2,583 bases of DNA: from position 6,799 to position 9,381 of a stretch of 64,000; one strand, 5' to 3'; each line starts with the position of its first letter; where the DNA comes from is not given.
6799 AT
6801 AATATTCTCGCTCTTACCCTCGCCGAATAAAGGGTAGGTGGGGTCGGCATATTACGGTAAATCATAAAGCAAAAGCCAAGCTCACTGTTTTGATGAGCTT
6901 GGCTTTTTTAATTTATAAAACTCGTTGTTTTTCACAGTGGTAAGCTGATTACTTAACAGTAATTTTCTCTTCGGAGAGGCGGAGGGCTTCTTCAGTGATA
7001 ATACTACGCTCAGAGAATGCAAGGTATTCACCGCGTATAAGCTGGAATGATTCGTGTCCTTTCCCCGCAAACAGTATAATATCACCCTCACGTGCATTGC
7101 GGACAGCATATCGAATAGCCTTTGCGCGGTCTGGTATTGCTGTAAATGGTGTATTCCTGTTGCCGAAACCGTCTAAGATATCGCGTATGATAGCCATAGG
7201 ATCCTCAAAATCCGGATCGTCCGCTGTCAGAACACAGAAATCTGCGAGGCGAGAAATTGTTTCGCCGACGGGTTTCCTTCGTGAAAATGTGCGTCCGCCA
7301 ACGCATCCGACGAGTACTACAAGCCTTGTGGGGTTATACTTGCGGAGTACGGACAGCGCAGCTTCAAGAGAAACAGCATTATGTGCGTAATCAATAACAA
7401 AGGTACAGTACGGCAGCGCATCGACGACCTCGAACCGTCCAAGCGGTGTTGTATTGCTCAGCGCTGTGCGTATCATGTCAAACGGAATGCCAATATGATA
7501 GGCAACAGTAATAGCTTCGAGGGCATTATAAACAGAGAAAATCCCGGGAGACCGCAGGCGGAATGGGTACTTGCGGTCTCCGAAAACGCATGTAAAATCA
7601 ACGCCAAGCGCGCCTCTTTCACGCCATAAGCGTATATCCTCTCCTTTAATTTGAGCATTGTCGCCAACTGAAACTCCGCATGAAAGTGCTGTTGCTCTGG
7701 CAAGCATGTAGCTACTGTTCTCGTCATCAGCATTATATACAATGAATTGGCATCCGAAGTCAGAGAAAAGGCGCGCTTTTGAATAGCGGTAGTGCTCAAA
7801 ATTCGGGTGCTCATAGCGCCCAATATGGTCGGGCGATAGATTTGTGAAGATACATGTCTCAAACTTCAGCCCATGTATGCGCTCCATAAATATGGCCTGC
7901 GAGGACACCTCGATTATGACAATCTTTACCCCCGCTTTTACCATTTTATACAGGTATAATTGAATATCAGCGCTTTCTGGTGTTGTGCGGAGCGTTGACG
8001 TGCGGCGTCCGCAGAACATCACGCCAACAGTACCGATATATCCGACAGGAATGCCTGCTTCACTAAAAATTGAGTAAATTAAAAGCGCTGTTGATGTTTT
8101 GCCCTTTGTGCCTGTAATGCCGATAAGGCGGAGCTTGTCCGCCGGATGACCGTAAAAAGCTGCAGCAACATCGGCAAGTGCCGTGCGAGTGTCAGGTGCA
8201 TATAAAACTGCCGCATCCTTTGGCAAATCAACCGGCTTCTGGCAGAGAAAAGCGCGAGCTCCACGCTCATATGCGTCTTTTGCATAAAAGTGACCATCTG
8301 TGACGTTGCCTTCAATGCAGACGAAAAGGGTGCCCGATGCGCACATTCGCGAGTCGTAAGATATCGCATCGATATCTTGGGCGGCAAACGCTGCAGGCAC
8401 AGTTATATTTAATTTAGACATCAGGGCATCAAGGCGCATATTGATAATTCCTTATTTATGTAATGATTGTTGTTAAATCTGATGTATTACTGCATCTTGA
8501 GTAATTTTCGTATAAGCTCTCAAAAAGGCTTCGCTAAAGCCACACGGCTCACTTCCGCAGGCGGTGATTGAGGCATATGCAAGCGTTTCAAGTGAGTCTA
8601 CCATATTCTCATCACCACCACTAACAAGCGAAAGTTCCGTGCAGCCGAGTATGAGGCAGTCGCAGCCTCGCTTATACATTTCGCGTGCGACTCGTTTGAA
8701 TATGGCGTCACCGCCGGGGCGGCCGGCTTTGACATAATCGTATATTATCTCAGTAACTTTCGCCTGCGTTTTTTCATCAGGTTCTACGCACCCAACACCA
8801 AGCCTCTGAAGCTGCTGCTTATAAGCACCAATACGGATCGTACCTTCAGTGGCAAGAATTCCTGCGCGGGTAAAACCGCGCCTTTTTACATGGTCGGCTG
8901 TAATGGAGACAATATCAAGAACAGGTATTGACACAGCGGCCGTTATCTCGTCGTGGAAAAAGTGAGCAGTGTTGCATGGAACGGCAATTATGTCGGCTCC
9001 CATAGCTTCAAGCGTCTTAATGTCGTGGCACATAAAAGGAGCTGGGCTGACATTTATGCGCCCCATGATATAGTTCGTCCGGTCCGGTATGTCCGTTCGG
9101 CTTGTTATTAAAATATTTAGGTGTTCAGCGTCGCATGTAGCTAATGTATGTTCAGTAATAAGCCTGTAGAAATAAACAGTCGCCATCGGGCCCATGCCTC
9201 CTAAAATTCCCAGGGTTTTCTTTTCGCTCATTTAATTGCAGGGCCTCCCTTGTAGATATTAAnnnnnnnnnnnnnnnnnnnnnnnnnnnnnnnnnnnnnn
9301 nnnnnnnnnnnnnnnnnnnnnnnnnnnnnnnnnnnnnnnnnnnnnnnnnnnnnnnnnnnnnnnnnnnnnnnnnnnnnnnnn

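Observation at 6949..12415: asnB / ATP-grasp ligase / Asp racemase / MurE operon: predicted D-Asp (D-isoAsn) peptidoglycan branch pathway linked to a non-DNPR MurE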

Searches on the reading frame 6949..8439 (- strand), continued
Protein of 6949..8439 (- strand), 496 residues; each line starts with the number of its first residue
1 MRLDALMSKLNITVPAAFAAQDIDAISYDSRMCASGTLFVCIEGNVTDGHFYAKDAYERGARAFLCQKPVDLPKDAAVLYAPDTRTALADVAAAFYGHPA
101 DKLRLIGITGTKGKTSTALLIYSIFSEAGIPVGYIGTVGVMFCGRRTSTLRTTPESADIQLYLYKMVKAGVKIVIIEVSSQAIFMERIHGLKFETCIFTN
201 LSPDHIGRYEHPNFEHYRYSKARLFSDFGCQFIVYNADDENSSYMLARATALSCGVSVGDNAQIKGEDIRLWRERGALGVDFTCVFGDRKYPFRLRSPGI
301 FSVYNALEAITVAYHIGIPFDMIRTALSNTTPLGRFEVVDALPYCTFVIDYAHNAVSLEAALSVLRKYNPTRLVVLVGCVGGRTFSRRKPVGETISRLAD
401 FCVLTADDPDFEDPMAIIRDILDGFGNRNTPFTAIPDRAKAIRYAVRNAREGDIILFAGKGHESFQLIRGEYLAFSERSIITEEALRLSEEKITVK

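Call 59: get_annotated_region(hit=H99, flank=200)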
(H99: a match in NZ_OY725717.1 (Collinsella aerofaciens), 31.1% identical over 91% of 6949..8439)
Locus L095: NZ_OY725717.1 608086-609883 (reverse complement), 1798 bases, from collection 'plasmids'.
description: Collinsella aerofaciens strain Collinsella aerofaciens TSDC17.2-1.1 plasmid 6, complete sequence
organism: Collinsella aerofaciens (NCBI taxid 74426)
taxonomy: Bacteria; Actinomycetota; Coriobacteriia; Coriobacteriales; Coriobacteriaceae; Collinsella; Collinsella aerofaciens
host: -; source: -; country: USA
typing (MOB-suite, as given by PLSDB): non-mobilizable
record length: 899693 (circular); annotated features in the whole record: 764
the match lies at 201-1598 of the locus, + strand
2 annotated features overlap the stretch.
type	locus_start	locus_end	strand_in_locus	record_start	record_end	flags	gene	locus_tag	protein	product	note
CDS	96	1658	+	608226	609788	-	-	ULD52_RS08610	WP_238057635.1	UDP-N-acetylmuramoyl-L-alanyl-D-glutamate--2, 6-diaminopimelate ligase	GO:0009252 - peptidoglycan biosynthetic process [Evidence IEA]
CDS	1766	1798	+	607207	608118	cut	-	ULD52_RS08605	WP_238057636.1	HAD family hydrolase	GO:0008152 - metabolic process [Evidence IEA]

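Call 60: get_annotated_region(hit=H94, flank=6000)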
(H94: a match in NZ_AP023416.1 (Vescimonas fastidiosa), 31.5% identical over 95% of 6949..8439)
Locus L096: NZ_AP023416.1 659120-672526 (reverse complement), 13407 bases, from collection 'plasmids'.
description: Vescimonas fastidiosa strain MM35 plasmid pMM35_01
organism: Vescimonas fastidiosa (NCBI taxid 2714353)
taxonomy: Bacteria; Bacillota; Clostridia; Eubacteriales; Oscillospiraceae; Vescimonas; Vescimonas fastidiosa
host: -; source: Homo sapiens; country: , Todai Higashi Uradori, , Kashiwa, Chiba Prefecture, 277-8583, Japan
typing (MOB-suite, as given by PLSDB): non-mobilizable
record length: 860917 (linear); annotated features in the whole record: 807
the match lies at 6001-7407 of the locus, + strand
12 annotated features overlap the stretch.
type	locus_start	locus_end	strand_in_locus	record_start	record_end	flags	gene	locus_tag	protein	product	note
CDS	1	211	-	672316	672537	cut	-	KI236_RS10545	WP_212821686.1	helix-turn-helix domain-containing protein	-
CDS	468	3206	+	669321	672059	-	secA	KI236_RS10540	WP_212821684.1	preprotein translocase subunit SecA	GO:0006886 - intracellular protein transport [Evidence IEA]; GO:0017038 - protein import [Evidence IEA]; GO:0006605 - ...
CDS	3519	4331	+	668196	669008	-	pgeF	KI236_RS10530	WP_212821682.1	peptidoglycan editing factor PgeF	-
CDS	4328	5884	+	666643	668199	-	-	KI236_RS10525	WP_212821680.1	ABC transporter substrate-binding protein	-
CDS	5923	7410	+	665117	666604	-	murE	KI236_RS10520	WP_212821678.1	UDP-N-acetylmuramyl-tripeptide synthetase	-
CDS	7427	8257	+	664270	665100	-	thyA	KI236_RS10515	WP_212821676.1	thymidylate synthase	GO:0009265 - 2'-deoxyribonucleotide biosynthetic process [Evidence IEA]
CDS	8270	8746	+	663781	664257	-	-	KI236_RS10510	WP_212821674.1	dihydrofolate reductase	-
CDS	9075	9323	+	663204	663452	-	-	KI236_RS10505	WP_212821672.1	sporulation transcriptional regulator SpoIIID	-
CDS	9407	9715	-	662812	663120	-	-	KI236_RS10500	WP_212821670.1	barstar family protein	-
CDS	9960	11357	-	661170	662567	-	-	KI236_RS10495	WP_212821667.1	recombinase family protein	GO:0006310 - DNA recombination [Evidence IEA]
CDS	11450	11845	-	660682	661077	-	-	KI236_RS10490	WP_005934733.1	recombinase family protein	GO:0006310 - DNA recombination [Evidence IEA]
CDS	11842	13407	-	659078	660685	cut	-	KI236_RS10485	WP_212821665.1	recombinase family protein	GO:0006310 - DNA recombination [Evidence IEA]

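Call 61: get_annotated_region(hit=H60, flank=200)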
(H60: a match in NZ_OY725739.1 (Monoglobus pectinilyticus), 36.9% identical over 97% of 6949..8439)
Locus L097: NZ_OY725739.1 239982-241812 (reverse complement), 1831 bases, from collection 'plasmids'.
description: Monoglobus pectinilyticus strain Ruminococcaceae species TSDC17.2-1.2 plasmid 15, complete sequence
organism: Monoglobus pectinilyticus (NCBI taxid 1981510)
taxonomy: Bacteria; Bacillota; Clostridia; Monoglobales; Monoglobaceae; Monoglobus; Monoglobus pectinilyticus
host: -; source: -; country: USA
typing (MOB-suite, as given by PLSDB): non-mobilizable
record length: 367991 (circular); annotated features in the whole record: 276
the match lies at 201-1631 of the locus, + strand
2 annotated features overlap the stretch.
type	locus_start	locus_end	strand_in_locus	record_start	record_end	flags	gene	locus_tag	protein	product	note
CDS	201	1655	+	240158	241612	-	-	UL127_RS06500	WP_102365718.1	UDP-N-acetylmuramoyl-L-alanyl-D-glutamate--2, 6-diaminopimelate ligase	GO:0009058 - biosynthetic process [Evidence IEA]; GO:0051301 - cell division [Evidence IEA]; GO:0008360 - regulation of ...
CDS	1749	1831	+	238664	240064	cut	murF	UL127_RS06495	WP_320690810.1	UDP-N-acetylmuramoyl-tripeptide--D-alanyl-D- alanine ligase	GO:0009252 - peptidoglycan biosynthetic process [Evidence IEA]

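Call 64: find_homologous_proteins(query=L088:8932-10380:+, max_evalue=1e-50)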
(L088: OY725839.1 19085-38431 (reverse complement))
Query L088:8932-10380:+ (482 aa): 7955 proteins with E <= 1e-50 among 8000 candidates; the best 120 are listed.
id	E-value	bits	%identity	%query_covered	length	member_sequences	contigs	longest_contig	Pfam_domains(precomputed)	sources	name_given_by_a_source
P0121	0.0e+0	1015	93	100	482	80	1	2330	PF02875.27,PF08245.19,PF01225.31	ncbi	-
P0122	1.3e-284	962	91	100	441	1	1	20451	PF02875.27,PF08245.19,PF01225.31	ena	-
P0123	5.3e-278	940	90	96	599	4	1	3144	PF02875.27,PF08245.19,PF01225.31,PF04816.19,PF12847.14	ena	-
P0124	1.6e-276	935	85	99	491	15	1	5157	PF02875.27,PF08245.19,PF01225.31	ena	-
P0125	7.2e-275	930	85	99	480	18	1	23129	PF02875.27,PF08245.19,PF01225.31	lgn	-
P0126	6.2e-272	920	84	99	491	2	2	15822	PF02875.27,PF08245.19,PF01225.31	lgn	-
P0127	1.3e-268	909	82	99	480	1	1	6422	PF02875.27,PF08245.19,PF01225.31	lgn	-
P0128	1.6e-268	909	83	100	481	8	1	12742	PF02875.27,PF08245.19,PF01225.31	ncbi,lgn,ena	-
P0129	2.6e-268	908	83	99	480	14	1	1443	PF02875.27,PF08245.19,PF01225.31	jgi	-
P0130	3.4e-268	908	83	99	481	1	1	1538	PF02875.27,PF08245.19,PF01225.31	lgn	-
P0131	4.2e-267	904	82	100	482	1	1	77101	PF02875.27,PF08245.19,PF01225.31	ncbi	-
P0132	2.5e-262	889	81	99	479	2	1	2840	PF02875.27,PF08245.19,PF01225.31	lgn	-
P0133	2.6e-261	885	80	100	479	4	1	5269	PF02875.27,PF08245.19,PF01225.31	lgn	-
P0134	6.7e-261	884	81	99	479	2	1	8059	PF02875.27,PF08245.19,PF01225.31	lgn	-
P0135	2.8e-260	882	81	100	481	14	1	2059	PF02875.27,PF08245.19,PF01225.31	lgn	-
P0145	2.5e-248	842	79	99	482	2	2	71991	PF02875.27,PF08245.19,PF01225.31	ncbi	-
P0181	2.6e-214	730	68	99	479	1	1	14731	PF02875.27,PF08245.19,PF01225.31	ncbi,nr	ncbi:MAG: UDP-N-acetylmuramoyl-L-alanyl-D-glutamate--2,6-diaminopimelate ligase [Oscillospiraceae ba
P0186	1.2e-211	721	69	99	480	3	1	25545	PF02875.27,PF08245.19,PF01225.31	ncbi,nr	ncbi:MAG: UDP-N-acetylmuramoyl-L-alanyl-D-glutamate--2,6-diaminopimelate ligase [Oscillospiraceae ba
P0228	2.1e-180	618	58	99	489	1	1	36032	PF02875.27,PF08245.19,PF01225.31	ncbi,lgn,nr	ncbi:MAG: UDP-N-acetylmuramoyl-L-alanyl-D-glutamate--2,6-diaminopimelate ligase [Oscillospiraceae ba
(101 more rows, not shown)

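Call 65: find_encoding_contigs(protein=P0186, flank=6000, max_places=3)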
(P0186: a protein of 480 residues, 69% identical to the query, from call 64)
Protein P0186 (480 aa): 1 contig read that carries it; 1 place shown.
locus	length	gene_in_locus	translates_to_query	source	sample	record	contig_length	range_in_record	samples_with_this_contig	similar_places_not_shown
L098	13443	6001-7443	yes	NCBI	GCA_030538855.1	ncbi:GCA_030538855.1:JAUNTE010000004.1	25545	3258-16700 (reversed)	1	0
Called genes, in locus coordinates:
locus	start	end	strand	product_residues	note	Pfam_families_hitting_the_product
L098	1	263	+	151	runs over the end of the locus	PF06188:HrpE (weak)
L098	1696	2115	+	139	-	PF02381:MraZ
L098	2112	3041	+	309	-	PF01795:Methyltransf_5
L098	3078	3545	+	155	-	-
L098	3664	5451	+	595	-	PF03717:PBP_dimer, PF00905:Transpeptidase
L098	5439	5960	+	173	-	PF03793:PASTA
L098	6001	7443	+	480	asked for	PF01225:Mur_ligase (weak), PF08245:Mur_ligase_M, PF02875:Mur_ligase_C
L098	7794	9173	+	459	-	PF01225:Mur_ligase, PF08245:Mur_ligase_M, PF02875:Mur_ligase_C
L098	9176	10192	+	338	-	PF10555:MraY_sig1 (faint), PF00953:Glycos_transf_4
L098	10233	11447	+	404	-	PF01098:FTSW_RODA_SPOVE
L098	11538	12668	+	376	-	PF03033:Glyco_transf_28, PF04101:Glyco_tran_28_C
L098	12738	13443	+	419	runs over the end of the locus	PF00275:EPSP_synthase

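Call 66: find_encoding_contigs(protein=P0228, flank=6000, max_places=3)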
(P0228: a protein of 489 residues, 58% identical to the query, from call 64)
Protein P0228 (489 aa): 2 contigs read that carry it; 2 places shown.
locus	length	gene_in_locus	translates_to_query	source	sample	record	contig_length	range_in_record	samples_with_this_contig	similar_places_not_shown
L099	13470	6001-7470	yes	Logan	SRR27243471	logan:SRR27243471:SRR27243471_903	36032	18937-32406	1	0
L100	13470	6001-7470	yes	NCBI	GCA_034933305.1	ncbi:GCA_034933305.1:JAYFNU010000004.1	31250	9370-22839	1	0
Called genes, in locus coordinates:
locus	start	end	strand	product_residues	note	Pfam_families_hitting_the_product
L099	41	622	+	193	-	PF03602:Cons_hypoth95, PF05175:MTS (weak)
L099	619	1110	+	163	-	PF01467:CTP_transf_like, PF08218:Citrate_ly_lig (faint)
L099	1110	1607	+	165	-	-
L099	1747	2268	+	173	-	PF02381:MraZ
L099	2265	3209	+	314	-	PF01795:Methyltransf_5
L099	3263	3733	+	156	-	-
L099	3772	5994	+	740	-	PF03717:PBP_dimer, PF00905:Transpeptidase, PF03793:PASTA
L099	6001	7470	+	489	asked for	PF01225:Mur_ligase (weak), PF08245:Mur_ligase_M, PF02875:Mur_ligase_C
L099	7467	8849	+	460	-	PF01225:Mur_ligase, PF08245:Mur_ligase_M, PF02875:Mur_ligase_C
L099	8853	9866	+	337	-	PF00953:Glycos_transf_4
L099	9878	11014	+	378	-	PF01098:FTSW_RODA_SPOVE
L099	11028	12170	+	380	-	PF03033:Glyco_transf_28, PF04101:Glyco_tran_28_C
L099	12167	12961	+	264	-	PF08478:POTRA_1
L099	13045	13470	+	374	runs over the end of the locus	PF00091:Tubulin, PF12327:FtsZ_C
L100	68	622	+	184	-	PF03602:Cons_hypoth95, PF05175:MTS (weak)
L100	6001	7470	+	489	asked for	PF01225:Mur_ligase (weak), PF08245:Mur_ligase_M, PF02875:Mur_ligase_C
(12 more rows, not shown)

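Call 67: find_encoding_contigs(protein=P0181, flank=6000, max_places=3)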
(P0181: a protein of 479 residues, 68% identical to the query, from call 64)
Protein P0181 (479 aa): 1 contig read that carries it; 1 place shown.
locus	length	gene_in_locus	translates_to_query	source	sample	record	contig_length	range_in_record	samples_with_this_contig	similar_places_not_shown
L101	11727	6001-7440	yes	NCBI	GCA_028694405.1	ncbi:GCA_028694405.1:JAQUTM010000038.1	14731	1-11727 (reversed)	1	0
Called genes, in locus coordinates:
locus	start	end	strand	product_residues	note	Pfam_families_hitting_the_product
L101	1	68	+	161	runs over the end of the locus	PF01467:CTP_transf_like, PF08218:Citrate_ly_lig (weak)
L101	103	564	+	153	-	-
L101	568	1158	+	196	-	PF04892:VanZ-LLP1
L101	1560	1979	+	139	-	PF02381:MraZ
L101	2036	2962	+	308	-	PF01795:Methyltransf_5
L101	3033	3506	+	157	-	-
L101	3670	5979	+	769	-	PF03717:PBP_dimer, PF00905:Transpeptidase, PF03793:PASTA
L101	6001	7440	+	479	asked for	PF01225:Mur_ligase, PF08245:Mur_ligase_M, PF02875:Mur_ligase_C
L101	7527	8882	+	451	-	PF01225:Mur_ligase, PF08245:Mur_ligase_M, PF02875:Mur_ligase_C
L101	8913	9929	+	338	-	PF10555:MraY_sig1 (weak), PF00953:Glycos_transf_4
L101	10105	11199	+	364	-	PF01098:FTSW_RODA_SPOVE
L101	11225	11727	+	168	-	PF03033:Glyco_transf_28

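Call 73: get_annotated_region(hit=H85, flank=8000)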
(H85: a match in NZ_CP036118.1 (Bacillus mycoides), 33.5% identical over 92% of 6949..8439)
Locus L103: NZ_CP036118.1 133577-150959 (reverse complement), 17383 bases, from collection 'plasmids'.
description: Bacillus mycoides strain JAS481 plasmid p237
organism: Bacillus mycoides (NCBI taxid 1405)
taxonomy: Bacteria; Bacillota; Bacilli; Bacillales; Bacillaceae; Bacillus; Bacillus mycoides
host: -; source: cell culture,soil; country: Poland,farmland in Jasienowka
typing (MOB-suite, as given by PLSDB): conjugative; replicon rep_cluster_1869; relaxase MOBP; mating-pair formation MPF_T
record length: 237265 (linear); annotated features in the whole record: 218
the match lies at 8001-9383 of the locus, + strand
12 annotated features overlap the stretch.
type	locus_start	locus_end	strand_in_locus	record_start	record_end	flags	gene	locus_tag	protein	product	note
CDS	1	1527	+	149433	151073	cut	-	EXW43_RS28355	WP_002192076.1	family 14 glycosylhydrolase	GO:0000272 - polysaccharide catabolic process [Evidence IEA]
CDS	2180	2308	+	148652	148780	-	-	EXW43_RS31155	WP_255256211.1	hypothetical protein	-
CDS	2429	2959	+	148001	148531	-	-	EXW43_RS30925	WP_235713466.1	hypothetical protein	-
CDS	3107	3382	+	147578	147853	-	-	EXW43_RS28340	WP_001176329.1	hypothetical protein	-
CDS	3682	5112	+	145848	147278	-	-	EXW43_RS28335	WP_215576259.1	IS4 family transposase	-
CDS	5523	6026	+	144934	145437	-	-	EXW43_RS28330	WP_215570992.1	GNAT family N-acetyltransferase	-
CDS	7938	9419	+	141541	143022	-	-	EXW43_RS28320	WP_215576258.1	UDP-N-acetylmuramoyl-L-alanyl-D-glutamate--2, 6-diaminopimelate ligase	GO:0009058 - biosynthetic process [Evidence IEA]; GO:0051301 - cell division [Evidence IEA]; GO:0008360 - regulation of ...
CDS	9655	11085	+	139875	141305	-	-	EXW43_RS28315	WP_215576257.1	IS4 family transposase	-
CDS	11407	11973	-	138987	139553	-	-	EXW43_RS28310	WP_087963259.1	plasmid pRiA4b ORF-3 family protein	-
CDS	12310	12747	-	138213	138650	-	-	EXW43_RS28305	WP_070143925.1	GNAT family N-acetyltransferase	-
CDS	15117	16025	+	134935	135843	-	-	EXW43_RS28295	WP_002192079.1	Rpn family recombination-promoting nuclease/putative transposase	-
CDS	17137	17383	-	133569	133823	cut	-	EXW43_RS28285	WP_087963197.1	NUMOD4 domain-containing protein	-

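Call 86: find_encoding_contigs(protein=P0131, flank=2000, max_places=2)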
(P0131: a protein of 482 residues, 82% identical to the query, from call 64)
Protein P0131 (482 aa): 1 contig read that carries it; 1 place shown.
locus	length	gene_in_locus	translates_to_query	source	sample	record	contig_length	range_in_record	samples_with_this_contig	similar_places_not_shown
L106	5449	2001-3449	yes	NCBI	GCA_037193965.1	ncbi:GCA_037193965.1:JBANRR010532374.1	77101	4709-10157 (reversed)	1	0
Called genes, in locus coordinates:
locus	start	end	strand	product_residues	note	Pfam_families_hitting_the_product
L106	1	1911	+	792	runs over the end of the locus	PF03717:PBP_dimer, PF00905:Transpeptidase, PF03793:PASTA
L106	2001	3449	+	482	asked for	PF01225:Mur_ligase, PF08245:Mur_ligase_M, PF02875:Mur_ligase_C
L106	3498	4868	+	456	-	PF01225:Mur_ligase, PF08245:Mur_ligase_M, PF02875:Mur_ligase_C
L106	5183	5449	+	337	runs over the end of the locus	PF00953:Glycos_transf_4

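Call 87: find_encoding_contigs(protein=P0145, flank=2000, max_places=2)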
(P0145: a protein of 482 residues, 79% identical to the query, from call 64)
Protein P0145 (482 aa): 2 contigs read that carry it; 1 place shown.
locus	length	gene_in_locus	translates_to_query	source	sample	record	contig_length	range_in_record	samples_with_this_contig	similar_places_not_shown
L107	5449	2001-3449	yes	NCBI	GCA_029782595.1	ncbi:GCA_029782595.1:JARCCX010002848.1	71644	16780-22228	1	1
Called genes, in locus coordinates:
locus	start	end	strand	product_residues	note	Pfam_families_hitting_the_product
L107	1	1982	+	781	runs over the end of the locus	PF03717:PBP_dimer, PF00905:Transpeptidase, PF03793:PASTA (weak)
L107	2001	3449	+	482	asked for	PF01225:Mur_ligase, PF08245:Mur_ligase_M, PF02875:Mur_ligase_C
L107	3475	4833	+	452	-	PF01225:Mur_ligase, PF08245:Mur_ligase_M, PF02875:Mur_ligase_C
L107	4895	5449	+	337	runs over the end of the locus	PF00953:Glycos_transf_4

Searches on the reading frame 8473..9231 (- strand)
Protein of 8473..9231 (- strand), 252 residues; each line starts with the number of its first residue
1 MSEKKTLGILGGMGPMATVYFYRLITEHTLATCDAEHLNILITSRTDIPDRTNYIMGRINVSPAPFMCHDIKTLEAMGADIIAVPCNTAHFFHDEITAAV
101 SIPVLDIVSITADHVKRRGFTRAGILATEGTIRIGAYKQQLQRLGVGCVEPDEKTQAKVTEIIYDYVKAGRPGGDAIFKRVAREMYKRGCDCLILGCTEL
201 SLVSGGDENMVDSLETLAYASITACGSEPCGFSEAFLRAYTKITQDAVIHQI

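Call 3: search_protein_families(library=pfam, proteins=[window:8473-9231:-], max_evalue=0.01)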
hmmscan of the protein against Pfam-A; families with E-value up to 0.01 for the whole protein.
window:8473-9231:- (252 aa): 1 family
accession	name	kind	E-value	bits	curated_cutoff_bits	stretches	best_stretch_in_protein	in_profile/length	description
PF01177.27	Asp_Glu_race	-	7.8e-42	143.9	31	1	10-209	1-194/211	Asp/Glu/Hydantoin racemase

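Call 4: search_protein_families(library=ncbifam, proteins=[window:8473-9231:-], max_evalue=0.01)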
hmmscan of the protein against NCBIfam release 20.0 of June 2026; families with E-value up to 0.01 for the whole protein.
window:8473-9231:- (252 aa): 6 families
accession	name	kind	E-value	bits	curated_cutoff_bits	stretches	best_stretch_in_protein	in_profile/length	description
TIGR00035.1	asp_race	subfamily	2.8e-67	226.8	93.1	1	4-221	2-223/236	amino acid racemase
NF052483.1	racemase_CuyB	equivalog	6.5e-63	212.7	190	1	7-224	1-224/225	cysteate racemase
NF007569.0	PRK10200.1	equivalog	9.3e-21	74.6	417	1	5-219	2-219/230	aspartate/glutamate racemase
NF002035.0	PRK00865.1-3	equivalog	1.5e-09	37.8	328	1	77-205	64-192/267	glutamate racemase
TIGR00067.1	glut_race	equivalog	2.4e-08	33.7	146.65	1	80-202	63-185/251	glutamate racemase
NF005679.0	PRK07475.1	subfamily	0.005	16.2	231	0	67-105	68-106/246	hypothetical protein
